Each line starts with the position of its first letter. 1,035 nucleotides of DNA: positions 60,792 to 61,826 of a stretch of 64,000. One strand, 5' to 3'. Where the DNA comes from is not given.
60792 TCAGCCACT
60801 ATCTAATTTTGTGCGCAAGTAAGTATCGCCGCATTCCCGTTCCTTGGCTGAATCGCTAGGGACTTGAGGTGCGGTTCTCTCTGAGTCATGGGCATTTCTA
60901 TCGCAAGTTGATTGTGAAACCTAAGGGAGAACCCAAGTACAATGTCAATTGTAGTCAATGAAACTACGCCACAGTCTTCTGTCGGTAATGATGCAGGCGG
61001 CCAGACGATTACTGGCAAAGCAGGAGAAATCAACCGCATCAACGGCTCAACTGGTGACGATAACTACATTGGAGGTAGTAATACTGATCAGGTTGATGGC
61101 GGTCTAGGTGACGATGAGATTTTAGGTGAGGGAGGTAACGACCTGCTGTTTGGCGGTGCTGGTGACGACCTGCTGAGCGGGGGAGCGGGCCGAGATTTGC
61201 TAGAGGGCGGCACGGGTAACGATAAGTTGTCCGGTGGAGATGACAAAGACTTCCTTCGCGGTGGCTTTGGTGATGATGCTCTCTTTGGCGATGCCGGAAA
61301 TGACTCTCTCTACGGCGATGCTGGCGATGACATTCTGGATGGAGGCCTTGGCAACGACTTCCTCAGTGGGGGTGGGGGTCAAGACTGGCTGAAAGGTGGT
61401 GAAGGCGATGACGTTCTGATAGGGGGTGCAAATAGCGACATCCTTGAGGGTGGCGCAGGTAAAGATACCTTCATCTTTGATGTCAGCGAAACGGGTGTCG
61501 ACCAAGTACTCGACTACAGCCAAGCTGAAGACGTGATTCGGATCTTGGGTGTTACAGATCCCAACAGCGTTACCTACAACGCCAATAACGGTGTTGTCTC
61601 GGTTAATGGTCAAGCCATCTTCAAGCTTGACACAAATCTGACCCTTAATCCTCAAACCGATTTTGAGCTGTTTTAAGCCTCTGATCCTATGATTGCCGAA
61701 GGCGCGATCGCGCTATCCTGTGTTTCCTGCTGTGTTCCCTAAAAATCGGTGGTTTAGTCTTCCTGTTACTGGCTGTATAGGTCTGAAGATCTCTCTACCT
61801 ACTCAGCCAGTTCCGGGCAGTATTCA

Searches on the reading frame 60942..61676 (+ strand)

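Call 43: search_protein_families(library=pfam, proteins=[window:60942-61676:+])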
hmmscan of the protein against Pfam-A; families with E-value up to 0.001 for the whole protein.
window:60942-61676:+ (244 aa): 1 family
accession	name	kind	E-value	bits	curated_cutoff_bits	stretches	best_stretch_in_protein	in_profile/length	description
PF00353.25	HemolysinCabind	-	4.7e-33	113.2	23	5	107-141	2-36/36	RTX calcium-binding nonapeptide repeat (4 copies)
